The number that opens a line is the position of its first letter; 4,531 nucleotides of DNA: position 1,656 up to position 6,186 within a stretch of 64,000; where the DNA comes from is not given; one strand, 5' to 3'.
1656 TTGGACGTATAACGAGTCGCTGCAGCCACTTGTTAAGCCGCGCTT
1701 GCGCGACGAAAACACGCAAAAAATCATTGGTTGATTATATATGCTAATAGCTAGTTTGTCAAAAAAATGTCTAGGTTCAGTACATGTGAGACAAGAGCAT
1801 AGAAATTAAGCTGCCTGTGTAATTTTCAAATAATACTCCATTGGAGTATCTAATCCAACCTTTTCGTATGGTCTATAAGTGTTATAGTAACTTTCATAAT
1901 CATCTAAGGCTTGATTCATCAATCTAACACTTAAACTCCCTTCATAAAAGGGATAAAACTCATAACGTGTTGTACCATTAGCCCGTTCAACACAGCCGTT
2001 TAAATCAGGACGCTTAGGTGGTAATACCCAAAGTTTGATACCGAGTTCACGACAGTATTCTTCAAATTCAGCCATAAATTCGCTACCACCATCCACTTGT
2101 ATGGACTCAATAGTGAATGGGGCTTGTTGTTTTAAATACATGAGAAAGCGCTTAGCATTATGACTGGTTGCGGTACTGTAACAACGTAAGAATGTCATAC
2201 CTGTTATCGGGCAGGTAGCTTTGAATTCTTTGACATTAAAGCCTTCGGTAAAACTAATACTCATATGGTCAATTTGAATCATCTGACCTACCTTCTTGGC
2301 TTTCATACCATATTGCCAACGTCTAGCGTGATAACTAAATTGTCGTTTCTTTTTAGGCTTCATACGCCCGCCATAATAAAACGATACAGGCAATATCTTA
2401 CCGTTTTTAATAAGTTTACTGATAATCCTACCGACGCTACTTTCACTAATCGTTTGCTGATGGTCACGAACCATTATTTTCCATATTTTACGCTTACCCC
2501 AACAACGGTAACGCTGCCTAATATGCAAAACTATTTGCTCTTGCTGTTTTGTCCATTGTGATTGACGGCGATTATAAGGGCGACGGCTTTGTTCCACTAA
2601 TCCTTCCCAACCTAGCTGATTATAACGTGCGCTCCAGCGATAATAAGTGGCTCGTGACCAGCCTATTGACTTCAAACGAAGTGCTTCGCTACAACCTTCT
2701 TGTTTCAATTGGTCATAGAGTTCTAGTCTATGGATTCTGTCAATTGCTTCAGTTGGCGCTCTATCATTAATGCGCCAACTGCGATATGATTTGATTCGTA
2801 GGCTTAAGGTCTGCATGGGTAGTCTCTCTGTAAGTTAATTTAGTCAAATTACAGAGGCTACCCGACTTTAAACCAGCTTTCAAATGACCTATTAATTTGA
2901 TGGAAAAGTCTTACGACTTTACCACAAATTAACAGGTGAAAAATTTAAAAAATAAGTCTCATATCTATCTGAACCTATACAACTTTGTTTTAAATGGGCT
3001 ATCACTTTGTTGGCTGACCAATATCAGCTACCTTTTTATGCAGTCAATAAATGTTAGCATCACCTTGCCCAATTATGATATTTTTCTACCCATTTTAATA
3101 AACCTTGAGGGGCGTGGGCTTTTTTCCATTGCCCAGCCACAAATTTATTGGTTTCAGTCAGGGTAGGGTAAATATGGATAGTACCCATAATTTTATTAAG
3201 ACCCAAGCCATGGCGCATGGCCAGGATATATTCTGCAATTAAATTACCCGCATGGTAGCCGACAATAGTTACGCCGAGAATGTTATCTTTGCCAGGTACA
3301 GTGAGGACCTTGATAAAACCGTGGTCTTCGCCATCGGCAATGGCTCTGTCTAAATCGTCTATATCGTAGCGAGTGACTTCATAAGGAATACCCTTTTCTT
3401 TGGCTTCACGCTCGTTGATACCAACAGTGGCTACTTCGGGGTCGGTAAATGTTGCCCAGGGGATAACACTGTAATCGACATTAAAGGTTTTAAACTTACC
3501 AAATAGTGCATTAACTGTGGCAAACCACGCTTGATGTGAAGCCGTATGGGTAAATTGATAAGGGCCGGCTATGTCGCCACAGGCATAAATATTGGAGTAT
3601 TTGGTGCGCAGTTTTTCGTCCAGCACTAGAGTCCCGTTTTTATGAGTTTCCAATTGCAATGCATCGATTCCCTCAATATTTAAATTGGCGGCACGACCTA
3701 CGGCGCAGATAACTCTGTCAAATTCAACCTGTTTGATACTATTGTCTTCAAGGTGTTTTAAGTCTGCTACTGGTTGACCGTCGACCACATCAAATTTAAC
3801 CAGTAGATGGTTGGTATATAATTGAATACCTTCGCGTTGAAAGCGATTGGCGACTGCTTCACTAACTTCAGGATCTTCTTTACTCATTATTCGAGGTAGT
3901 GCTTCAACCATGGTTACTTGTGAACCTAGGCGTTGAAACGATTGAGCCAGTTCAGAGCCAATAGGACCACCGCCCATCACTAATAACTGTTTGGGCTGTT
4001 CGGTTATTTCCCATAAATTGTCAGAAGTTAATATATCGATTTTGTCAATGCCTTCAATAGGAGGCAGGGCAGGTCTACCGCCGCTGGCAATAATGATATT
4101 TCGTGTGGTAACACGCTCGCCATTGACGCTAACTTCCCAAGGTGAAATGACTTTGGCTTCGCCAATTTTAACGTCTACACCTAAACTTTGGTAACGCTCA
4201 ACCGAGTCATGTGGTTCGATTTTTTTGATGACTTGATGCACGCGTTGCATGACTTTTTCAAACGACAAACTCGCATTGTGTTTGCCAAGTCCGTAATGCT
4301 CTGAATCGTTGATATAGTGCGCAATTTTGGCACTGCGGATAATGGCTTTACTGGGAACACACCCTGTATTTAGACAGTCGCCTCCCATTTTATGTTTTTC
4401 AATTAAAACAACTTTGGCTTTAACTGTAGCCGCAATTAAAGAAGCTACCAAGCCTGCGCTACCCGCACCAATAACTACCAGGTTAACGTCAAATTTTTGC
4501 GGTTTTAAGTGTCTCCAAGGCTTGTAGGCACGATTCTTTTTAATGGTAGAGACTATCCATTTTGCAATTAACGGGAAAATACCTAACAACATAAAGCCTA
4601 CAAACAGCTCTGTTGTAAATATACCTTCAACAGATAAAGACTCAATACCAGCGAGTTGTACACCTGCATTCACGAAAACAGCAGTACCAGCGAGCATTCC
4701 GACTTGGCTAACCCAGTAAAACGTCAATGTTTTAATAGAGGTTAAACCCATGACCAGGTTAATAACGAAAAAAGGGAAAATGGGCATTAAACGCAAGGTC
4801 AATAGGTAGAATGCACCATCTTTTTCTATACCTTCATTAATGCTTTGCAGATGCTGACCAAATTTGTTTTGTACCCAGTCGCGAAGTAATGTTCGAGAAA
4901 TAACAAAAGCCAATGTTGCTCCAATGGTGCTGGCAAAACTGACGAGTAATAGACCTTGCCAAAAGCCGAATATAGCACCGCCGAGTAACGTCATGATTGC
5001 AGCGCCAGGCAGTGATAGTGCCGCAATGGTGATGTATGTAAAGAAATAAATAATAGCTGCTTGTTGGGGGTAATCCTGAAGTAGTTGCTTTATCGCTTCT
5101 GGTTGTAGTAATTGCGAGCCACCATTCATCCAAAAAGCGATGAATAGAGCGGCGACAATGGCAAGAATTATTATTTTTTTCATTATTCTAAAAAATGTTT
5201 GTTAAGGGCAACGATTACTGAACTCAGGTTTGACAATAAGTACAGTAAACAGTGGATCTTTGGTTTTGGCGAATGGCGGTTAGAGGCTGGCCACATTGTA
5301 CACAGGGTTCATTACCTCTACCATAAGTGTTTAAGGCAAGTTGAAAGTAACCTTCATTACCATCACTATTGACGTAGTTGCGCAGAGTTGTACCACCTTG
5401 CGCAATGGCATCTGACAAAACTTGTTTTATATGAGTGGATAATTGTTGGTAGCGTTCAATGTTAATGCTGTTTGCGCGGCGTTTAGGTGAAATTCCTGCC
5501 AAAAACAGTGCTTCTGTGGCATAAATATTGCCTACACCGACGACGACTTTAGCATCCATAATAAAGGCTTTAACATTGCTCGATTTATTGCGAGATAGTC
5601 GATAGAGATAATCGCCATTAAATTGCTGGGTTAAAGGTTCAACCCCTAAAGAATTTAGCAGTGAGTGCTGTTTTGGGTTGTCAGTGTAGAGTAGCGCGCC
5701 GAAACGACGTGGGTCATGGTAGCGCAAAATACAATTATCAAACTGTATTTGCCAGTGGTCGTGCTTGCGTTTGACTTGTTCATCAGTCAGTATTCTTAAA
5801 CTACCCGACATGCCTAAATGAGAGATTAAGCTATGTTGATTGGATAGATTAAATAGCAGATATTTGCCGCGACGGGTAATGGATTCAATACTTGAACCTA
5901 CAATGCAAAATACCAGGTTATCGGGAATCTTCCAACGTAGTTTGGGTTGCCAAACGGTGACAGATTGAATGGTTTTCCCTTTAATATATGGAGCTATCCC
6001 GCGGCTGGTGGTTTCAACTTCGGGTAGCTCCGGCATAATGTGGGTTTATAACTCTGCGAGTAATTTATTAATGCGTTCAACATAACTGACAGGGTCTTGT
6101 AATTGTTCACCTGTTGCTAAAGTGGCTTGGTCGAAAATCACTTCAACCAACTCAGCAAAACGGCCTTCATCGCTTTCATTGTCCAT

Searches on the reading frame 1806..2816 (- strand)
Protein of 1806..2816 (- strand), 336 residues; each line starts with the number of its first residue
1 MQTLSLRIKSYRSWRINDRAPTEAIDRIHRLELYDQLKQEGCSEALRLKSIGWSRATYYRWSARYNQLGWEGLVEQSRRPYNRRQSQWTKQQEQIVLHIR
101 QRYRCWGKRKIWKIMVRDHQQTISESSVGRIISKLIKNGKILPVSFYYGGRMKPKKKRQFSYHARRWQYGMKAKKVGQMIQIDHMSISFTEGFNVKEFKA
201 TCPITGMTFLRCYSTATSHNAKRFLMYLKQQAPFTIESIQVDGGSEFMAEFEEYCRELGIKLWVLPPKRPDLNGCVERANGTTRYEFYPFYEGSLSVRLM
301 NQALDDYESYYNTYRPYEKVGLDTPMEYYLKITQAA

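Call 76: search_protein_families(library=pfam, proteins=[window:1806-2816:-], max_evalue=0.00001)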
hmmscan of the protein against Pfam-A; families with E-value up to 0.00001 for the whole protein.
window:1806-2816:- (336 aa): 3 families
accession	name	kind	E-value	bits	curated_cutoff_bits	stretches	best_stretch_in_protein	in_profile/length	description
PF13565.12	HTH_32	-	1.2e-12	48.7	33.7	1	57-132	1-73/73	Homeodomain-like domain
PF13683.12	rve_3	-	3.4e-09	36.8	26.5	1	259-325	2-67/67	Integrase core domain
PF00665.32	rve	-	8.1e-06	26.5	32.6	0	175-270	3-102/102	Integrase core domain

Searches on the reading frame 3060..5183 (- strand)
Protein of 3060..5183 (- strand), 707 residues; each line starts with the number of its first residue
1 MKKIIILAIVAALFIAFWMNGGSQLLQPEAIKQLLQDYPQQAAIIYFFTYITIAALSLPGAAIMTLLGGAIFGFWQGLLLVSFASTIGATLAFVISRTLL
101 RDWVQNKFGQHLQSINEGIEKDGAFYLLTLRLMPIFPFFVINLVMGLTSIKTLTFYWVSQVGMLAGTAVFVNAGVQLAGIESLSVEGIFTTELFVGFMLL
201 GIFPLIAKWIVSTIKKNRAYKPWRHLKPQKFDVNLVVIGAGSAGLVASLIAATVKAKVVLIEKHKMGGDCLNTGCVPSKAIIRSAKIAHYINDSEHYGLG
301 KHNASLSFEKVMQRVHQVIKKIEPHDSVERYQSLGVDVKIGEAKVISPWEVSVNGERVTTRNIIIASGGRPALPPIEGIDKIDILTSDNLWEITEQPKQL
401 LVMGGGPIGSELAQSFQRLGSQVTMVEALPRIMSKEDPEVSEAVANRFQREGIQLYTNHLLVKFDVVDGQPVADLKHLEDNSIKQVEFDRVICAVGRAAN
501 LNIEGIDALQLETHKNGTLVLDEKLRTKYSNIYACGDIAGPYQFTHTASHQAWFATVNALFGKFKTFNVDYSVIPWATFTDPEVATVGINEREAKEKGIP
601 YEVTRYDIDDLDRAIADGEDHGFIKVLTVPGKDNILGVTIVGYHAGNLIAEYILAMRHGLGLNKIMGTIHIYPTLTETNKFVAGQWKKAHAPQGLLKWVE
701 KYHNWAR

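Call 76: search_protein_families(library=pfam, proteins=[window:3060-5183:-], max_evalue=0.00001)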
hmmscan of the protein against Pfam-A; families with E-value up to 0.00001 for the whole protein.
window:3060-5183:- (707 aa): 8 families
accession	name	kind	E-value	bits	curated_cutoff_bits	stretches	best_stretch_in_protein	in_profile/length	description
PF07992.20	Pyr_redox_2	-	1.8e-63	215.2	26.1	1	234-552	2-291/291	Pyridine nucleotide-disulphide oxidoreductase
PF02852.28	Pyr_redox_dim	-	4.7e-30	104.5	25.3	1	574-678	1-105/110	Pyridine nucleotide-disulphide oxidoreductase, dimerisation domain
PF09335.16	VTT_dom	-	8.7e-22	78.3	33.9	1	62-175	4-122/123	VTT domain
PF00070.33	Pyr_redox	-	9.3e-20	71.4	22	1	400-469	2-71/82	Pyridine nucleotide-disulphide oxidoreductase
PF13738.12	Pyr_redox_3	-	1.3e-13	51.3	30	1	349-536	114-305/305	Pyridine nucleotide-disulphide oxidoreductase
PF01134.28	GIDA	-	1.8e-07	31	22.1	0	235-289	2-54/391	Glucose inhibited division protein A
PF03486.20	HI0933_like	-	3.2e-07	30.5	50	0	234-268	2-36/244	HI0933-like protein Rossmann domain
PF12831.13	FAD_oxidored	-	8.9e-07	29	27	0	235-269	2-36/416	FAD dependent oxidoreductase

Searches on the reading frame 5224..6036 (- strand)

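Call 76: search_protein_families(library=pfam, proteins=[window:5224-6036:-], max_evalue=0.00001)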
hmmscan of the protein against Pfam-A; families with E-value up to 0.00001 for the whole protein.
window:5224-6036:- (270 aa): 3 families
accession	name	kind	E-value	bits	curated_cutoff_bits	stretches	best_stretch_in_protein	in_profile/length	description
PF01149.29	Fapy_DNA_glyco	-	3.5e-36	124.8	25.5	1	1-114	1-116/117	Formamidopyrimidine-DNA glycosylase N-terminal domain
PF06831.19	H2TH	-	3.4e-26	91.5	34.7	1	130-219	1-90/93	Formamidopyrimidine-DNA glycosylase H2TH domain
PF06827.20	zf-FPG_IleRS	-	5.2e-07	29.8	21.3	1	243-269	2-28/30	Zinc finger found in FPG and IleRS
